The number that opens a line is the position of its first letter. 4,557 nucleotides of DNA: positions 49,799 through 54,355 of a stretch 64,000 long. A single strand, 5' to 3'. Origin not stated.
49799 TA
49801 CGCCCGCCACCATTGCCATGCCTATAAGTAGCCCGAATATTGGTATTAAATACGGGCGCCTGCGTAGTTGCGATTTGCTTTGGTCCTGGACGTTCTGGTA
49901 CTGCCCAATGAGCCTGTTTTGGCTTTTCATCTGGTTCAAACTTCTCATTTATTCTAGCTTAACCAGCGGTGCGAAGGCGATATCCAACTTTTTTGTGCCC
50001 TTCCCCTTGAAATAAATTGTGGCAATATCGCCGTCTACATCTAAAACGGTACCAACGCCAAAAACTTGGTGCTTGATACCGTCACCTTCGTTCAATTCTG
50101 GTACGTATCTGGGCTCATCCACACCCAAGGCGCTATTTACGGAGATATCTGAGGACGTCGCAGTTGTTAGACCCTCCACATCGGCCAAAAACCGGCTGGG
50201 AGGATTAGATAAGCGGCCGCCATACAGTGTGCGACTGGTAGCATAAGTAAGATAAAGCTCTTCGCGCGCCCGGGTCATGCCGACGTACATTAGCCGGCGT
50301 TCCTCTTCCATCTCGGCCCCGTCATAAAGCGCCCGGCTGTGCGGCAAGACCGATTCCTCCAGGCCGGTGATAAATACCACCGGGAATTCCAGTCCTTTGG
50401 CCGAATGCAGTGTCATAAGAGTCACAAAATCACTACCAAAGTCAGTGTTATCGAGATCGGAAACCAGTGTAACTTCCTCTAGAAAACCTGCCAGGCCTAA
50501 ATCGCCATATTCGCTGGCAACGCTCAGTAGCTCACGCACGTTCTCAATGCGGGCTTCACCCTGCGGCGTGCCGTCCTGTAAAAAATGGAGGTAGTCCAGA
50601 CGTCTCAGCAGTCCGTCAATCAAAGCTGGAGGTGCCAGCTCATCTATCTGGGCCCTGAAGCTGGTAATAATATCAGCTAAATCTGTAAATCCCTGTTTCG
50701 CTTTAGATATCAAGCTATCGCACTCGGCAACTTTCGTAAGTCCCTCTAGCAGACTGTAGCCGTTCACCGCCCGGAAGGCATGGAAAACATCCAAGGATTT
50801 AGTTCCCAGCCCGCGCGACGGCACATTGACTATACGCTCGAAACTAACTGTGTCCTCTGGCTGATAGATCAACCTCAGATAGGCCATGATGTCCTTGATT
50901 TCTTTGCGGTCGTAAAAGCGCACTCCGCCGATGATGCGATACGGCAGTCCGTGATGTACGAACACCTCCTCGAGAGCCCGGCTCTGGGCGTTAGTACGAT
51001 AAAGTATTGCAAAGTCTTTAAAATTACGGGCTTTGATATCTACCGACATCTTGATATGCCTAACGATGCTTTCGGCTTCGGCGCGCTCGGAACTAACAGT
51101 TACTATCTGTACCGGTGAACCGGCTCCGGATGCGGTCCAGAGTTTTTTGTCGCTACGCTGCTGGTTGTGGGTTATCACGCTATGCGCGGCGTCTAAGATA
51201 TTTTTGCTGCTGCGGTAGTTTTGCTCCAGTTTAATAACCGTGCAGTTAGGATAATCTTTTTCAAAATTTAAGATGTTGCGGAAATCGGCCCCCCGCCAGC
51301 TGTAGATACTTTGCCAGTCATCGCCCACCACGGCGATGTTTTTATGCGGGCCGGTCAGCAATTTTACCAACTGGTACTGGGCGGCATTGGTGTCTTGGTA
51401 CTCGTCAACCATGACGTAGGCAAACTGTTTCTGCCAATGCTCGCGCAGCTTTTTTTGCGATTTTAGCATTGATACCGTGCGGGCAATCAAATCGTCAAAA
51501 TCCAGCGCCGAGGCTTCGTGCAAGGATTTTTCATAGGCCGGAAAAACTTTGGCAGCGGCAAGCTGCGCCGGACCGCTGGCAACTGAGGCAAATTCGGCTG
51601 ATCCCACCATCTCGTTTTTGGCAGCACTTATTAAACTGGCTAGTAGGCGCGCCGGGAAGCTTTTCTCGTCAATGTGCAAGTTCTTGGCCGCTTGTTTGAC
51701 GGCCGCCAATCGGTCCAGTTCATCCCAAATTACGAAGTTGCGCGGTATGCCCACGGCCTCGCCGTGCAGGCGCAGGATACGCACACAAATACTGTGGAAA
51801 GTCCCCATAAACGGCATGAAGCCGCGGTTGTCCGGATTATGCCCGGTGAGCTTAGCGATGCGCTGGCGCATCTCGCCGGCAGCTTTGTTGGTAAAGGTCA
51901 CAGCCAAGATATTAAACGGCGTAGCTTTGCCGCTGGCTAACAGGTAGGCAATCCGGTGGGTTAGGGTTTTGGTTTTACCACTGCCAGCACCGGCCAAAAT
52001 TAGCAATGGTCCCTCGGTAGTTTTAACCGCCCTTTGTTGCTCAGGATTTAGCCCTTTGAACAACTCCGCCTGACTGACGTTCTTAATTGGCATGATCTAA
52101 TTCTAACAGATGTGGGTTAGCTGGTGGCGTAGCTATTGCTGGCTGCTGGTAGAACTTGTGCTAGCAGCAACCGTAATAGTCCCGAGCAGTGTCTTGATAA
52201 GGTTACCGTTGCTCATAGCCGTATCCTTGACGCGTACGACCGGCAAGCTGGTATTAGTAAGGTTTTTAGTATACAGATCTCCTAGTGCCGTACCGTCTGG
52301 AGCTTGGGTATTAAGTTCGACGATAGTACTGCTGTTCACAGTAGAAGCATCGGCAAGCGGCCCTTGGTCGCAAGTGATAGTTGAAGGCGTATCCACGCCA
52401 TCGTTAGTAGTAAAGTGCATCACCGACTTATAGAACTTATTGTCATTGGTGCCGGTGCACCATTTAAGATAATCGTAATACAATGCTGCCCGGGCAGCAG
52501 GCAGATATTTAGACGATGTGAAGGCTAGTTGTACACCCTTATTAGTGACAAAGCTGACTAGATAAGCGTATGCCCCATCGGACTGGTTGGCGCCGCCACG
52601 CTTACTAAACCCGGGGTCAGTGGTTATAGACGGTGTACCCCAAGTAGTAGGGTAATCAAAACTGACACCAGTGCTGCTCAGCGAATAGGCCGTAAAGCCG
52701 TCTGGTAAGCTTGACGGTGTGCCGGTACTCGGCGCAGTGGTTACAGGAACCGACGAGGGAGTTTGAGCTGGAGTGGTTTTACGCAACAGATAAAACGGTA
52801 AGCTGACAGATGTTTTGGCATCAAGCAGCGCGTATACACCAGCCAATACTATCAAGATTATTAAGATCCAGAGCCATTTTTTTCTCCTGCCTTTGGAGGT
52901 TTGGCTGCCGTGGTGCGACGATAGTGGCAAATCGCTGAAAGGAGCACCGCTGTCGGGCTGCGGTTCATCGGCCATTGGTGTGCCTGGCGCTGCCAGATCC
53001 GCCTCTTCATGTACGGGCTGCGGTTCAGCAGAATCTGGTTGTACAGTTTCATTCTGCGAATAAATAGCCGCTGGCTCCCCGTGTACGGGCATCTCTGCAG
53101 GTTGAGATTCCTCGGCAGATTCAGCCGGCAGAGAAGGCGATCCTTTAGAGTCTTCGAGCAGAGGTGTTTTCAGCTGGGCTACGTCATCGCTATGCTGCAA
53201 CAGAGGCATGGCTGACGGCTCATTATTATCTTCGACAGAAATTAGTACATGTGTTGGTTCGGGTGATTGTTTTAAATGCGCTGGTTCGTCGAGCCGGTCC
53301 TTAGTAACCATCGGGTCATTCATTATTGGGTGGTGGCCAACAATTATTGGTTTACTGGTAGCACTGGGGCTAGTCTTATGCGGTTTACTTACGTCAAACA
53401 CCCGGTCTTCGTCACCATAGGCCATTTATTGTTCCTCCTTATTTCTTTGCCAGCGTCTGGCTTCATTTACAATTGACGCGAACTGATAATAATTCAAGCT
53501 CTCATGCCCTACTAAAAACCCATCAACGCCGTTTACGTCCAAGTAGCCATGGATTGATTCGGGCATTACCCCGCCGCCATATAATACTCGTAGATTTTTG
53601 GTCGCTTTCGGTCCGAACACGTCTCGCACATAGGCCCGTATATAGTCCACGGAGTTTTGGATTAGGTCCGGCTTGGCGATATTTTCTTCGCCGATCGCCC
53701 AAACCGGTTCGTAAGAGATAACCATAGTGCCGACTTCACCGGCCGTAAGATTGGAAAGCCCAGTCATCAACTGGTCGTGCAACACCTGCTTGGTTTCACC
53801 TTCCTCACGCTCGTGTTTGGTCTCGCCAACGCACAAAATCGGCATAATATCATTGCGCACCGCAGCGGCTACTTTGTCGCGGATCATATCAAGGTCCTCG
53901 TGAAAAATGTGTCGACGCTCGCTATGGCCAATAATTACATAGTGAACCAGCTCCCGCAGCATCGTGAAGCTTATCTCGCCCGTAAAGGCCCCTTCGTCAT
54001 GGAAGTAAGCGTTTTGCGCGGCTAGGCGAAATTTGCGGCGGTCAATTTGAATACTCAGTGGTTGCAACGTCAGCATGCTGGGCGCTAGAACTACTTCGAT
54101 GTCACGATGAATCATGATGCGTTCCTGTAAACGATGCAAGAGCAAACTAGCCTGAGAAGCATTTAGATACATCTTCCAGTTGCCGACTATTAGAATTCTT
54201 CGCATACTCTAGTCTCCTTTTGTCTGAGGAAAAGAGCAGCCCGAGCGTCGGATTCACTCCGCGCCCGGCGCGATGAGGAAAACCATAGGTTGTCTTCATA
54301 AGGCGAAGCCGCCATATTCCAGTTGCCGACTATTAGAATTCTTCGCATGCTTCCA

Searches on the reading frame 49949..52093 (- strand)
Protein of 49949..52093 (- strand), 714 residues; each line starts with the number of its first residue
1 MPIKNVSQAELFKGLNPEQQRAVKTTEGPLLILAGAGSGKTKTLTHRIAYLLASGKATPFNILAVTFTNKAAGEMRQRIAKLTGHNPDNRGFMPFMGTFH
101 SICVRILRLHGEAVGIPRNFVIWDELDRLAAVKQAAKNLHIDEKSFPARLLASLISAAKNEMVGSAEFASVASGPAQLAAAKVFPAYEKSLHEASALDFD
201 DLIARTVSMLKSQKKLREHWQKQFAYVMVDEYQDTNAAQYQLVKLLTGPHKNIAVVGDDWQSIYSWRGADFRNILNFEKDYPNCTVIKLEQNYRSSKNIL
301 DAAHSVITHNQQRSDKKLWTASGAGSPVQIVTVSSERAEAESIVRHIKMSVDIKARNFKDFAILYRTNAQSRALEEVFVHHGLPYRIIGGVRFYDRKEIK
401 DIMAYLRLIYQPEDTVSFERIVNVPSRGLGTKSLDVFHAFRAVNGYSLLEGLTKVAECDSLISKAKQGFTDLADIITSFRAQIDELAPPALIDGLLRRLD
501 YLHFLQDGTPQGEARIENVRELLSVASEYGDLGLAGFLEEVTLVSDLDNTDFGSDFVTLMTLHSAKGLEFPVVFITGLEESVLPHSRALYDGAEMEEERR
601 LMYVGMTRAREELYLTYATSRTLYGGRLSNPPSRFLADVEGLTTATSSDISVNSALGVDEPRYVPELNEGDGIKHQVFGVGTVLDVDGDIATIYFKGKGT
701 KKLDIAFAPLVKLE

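Call 9: search_protein_families(library=pfam, proteins=[window:49949-52093:-], max_evalue=0.01)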
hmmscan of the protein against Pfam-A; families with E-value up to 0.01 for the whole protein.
window:49949-52093:- (714 aa): 10 families
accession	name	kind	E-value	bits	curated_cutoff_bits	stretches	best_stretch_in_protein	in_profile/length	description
PF00580.27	UvrD-helicase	-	4.8e-89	299.1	23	1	15-282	1-271/271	UvrD/REP helicase N-terminal domain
PF13361.12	UvrD_C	-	2.8e-74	251.1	25.6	1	287-619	1-349/350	UvrD-like helicase C-terminal domain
PF13245.12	AAA_19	-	1.7e-23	83.7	25.1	1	19-265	1-132/134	AAA domain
PF13538.12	UvrD_C_2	-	2.3e-12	47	27.4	1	557-616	2-52/52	UvrD-like helicase C-terminal domain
PF13604.12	AAA_30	-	4.8e-09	36.7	27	1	15-79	2-66/191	AAA domain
PF01443.25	Viral_helicase1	-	2e-08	34.8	21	0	557-615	177-226/228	Viral superfamily 1 RNA helicase core domain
PF21196.3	PcrA_UvrD_tudor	-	3.3e-06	27.3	23.9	1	670-712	2-48/48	PcrA/UvrD tudor domain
PF13086.12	AAA_11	-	0.00024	21.4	27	1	15-89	2-79/257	AAA domain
PF13401.12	AAA_22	-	0.002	18.9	27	0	26-139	4-104/130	AAA domain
PF04851.21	ResIII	-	0.0054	17.1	22.5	0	17-85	6-79/164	Type III restriction enzyme, res subunit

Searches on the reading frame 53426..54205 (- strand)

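Call 9: search_protein_families(library=pfam, proteins=[window:53426-54205:-], max_evalue=0.01)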
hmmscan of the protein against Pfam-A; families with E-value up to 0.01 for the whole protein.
window:53426-54205:- (259 aa): 1 family
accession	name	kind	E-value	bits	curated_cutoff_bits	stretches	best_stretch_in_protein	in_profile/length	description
PF00121.24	TIM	-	7.1e-75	252.1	20.1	1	5-248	2-244/245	Triosephosphate isomerase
